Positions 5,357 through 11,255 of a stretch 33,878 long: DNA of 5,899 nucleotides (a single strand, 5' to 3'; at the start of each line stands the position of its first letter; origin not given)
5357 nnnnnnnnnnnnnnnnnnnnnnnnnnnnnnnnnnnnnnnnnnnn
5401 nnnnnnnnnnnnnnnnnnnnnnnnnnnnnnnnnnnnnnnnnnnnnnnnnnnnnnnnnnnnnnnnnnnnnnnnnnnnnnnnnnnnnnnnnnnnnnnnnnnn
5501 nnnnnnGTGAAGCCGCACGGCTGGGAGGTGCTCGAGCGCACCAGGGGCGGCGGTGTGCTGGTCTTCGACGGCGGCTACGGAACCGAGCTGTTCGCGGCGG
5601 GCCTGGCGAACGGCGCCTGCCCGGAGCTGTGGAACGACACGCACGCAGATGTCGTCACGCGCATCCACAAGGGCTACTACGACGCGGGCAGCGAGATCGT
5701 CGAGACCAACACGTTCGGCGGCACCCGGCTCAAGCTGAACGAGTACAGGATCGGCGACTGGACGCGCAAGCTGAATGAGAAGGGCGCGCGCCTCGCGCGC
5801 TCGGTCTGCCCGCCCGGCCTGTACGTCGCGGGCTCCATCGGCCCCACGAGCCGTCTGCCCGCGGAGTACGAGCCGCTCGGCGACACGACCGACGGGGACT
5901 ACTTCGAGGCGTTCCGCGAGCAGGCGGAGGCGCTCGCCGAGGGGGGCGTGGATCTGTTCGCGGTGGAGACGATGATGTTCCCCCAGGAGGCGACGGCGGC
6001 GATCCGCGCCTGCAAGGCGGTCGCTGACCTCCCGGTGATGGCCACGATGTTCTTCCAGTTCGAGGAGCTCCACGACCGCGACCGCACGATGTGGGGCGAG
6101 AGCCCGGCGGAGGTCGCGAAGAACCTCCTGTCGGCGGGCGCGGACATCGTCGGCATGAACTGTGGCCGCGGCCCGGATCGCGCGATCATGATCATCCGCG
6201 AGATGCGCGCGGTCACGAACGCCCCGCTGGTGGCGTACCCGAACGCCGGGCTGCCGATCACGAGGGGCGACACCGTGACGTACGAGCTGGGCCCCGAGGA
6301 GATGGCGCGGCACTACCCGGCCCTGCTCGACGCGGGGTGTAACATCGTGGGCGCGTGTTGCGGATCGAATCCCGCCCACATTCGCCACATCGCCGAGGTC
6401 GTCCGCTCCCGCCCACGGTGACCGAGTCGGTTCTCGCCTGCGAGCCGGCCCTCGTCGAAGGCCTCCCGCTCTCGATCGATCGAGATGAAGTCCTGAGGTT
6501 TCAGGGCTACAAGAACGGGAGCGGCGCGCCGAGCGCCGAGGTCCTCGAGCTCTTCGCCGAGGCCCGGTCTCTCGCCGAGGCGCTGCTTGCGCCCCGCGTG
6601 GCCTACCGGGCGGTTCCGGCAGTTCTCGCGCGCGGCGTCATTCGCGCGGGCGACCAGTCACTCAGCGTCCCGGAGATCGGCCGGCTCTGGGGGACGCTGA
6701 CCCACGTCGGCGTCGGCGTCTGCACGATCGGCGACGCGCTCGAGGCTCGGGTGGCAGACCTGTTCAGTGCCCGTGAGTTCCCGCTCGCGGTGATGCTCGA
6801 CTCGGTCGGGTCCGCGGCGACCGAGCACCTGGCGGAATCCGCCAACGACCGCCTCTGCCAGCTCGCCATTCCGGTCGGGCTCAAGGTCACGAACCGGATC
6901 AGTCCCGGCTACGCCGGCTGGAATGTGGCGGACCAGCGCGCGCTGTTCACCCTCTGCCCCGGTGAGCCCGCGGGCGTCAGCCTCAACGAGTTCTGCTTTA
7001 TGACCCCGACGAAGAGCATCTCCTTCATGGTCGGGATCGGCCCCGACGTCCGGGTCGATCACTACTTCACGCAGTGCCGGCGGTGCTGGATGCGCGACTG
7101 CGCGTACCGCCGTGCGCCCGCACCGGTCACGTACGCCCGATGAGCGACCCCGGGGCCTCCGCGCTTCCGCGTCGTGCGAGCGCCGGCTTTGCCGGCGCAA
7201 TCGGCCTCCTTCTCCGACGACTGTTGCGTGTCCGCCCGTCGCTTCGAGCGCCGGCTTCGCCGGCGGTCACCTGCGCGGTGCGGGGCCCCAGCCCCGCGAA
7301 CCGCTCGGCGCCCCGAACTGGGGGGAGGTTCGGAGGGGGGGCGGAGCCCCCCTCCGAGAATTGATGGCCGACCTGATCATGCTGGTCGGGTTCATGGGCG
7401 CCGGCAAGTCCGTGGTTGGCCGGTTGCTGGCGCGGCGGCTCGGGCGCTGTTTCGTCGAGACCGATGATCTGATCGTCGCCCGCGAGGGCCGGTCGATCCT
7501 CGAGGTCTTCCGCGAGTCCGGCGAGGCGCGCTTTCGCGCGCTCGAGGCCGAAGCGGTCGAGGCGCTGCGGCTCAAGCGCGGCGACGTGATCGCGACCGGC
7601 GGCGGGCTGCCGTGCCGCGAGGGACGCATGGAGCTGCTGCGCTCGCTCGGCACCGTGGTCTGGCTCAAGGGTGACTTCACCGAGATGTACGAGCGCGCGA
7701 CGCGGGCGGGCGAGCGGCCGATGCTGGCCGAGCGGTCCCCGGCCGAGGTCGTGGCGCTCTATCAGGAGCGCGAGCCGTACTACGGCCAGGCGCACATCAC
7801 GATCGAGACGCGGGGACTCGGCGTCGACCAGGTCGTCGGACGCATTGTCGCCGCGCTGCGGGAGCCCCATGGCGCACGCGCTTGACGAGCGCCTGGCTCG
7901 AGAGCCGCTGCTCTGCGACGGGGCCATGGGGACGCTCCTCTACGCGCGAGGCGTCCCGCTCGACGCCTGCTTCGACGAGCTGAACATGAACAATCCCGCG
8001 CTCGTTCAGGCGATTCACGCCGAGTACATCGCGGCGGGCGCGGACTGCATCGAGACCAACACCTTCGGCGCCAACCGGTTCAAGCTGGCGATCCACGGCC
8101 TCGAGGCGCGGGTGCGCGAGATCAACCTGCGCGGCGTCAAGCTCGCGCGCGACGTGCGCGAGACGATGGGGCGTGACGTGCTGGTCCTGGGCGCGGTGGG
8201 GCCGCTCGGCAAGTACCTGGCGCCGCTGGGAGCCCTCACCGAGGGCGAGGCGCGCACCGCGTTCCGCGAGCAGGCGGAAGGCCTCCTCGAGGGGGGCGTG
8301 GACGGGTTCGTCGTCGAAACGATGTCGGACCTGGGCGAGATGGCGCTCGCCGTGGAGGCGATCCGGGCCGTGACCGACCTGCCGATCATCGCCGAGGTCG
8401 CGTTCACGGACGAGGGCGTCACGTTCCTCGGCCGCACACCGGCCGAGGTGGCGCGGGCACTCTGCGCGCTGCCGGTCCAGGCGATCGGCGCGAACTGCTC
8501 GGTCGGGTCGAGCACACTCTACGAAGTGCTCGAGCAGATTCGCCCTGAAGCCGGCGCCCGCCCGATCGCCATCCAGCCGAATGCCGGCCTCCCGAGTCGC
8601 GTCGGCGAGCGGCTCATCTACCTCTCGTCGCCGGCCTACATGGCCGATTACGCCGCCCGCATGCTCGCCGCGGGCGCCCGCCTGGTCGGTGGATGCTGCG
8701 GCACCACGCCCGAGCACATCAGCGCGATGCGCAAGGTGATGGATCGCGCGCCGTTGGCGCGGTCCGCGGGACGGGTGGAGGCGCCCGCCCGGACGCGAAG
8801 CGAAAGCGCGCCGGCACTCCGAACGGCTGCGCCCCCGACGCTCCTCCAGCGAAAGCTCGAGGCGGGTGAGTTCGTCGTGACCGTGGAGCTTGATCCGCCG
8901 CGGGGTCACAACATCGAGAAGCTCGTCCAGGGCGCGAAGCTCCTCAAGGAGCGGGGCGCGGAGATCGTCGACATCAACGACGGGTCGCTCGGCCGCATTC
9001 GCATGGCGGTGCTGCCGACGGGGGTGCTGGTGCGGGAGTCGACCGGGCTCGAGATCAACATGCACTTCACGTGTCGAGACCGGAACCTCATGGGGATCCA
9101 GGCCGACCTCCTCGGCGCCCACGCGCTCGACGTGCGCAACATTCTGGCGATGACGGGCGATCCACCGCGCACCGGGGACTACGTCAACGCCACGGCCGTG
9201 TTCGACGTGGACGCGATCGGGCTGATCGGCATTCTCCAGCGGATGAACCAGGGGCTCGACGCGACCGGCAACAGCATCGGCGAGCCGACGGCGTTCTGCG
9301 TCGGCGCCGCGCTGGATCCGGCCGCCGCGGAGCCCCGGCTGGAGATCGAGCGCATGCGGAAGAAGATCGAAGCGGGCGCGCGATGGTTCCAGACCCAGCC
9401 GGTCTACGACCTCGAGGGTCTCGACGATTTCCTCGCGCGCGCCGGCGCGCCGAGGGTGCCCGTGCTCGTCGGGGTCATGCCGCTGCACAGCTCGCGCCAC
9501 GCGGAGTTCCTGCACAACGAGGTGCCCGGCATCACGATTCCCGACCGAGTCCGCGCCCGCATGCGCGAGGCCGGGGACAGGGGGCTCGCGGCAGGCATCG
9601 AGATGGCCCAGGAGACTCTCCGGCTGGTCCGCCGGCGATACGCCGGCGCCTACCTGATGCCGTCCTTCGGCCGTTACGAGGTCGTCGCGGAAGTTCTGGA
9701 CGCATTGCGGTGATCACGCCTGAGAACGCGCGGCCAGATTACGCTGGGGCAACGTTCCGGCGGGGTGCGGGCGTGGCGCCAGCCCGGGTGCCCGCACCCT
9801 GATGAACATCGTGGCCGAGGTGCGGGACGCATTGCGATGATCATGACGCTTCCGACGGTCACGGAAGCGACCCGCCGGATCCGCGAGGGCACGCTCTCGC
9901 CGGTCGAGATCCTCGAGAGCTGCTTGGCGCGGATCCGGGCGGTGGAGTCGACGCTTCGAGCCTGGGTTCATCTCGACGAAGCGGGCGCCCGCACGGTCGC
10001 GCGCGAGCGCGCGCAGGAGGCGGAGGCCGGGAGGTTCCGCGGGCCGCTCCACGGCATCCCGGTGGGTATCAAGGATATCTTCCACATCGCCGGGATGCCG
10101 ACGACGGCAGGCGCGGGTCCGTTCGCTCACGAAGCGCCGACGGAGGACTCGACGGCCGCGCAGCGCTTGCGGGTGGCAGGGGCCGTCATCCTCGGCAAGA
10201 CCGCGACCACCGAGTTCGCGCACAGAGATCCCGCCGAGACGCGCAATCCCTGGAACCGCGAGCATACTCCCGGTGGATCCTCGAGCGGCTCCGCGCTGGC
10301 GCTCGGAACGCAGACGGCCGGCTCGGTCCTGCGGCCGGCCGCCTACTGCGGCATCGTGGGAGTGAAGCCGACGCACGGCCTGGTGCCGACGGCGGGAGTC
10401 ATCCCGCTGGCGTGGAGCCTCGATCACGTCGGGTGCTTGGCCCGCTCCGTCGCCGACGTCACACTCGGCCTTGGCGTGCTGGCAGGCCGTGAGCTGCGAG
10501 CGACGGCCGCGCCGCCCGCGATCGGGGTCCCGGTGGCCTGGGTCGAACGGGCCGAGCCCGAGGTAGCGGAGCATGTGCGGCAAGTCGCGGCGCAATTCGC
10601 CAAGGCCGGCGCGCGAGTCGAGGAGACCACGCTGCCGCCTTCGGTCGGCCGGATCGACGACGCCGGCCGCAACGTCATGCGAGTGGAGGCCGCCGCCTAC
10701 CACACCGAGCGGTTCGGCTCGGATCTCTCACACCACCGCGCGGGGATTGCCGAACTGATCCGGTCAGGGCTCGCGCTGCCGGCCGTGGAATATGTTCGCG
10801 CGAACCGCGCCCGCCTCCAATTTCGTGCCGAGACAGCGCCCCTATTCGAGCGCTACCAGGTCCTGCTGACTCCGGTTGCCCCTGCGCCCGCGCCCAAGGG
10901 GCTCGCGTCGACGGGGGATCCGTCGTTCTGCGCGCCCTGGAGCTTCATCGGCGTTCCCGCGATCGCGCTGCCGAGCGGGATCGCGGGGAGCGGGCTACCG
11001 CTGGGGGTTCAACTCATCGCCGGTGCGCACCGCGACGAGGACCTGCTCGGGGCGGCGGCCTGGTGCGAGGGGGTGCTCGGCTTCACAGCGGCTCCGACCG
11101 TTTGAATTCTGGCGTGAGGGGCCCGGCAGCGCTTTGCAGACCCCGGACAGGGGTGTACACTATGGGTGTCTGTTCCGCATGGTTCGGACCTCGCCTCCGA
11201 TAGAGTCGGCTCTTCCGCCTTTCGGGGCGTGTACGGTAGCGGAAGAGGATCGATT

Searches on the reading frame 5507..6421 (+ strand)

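Call 25: search_protein_families(library=pfam, proteins=[window:5507-6421:+], max_evalue=0.00001)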
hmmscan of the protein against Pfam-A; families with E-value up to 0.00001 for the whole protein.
window:5507-6421:+ (304 aa): 1 family
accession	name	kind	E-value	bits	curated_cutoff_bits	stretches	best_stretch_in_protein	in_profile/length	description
PF02574.22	S-methyl_trans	-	1.8e-70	238.5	22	1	18-299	1-283/283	Homocysteine S-methyltransferase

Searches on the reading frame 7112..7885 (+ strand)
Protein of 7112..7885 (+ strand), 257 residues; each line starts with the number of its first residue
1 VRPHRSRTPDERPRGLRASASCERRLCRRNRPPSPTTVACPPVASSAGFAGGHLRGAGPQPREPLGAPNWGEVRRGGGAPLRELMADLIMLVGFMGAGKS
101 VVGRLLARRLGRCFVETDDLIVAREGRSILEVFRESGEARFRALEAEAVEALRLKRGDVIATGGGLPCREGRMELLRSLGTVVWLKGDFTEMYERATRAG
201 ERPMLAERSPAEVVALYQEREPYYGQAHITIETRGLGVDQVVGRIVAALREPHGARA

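Call 25: search_protein_families(library=pfam, proteins=[window:7112-7885:+], max_evalue=0.00001)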
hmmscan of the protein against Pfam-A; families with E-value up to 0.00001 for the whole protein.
window:7112-7885:+ (257 aa): 1 family
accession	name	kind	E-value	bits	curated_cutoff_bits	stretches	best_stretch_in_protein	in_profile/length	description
PF01202.28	SKI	-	2.3e-40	138.7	22.1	1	95-249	1-158/159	Shikimate kinase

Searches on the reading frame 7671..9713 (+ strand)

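Call 25: search_protein_families(library=pfam, proteins=[window:7671-9713:+], max_evalue=0.00001)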
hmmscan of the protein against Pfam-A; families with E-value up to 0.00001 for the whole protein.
window:7671-9713:+ (680 aa): 2 families
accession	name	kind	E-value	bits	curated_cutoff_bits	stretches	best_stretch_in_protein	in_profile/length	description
PF02574.22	S-methyl_trans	-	7.5e-72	243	22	1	80-356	1-282/283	Homocysteine S-methyltransferase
PF02219.23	MTHFR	-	9e-31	107.7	24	1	392-650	2-257/287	Methylenetetrahydrofolate reductase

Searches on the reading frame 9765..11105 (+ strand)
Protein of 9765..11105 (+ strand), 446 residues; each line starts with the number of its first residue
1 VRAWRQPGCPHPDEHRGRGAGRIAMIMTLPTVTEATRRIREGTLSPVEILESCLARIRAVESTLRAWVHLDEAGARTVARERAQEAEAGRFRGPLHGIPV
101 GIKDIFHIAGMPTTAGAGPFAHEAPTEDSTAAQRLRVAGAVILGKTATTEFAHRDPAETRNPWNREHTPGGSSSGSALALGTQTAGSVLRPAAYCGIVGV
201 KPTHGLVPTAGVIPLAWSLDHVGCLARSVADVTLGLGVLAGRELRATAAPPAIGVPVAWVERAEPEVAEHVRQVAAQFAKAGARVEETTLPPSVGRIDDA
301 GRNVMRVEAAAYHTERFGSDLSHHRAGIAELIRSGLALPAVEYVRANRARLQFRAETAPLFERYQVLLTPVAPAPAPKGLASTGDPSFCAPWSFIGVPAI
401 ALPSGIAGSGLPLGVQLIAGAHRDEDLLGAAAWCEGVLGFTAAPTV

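Call 25: search_protein_families(library=pfam, proteins=[window:9765-11105:+], max_evalue=0.00001)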
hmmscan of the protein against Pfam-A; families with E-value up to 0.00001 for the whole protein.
window:9765-11105:+ (446 aa): 1 family
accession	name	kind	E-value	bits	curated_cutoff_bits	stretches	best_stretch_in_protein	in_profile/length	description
PF01425.27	Amidase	-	7.7e-75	253.1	27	1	48-428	1-445/445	Amidase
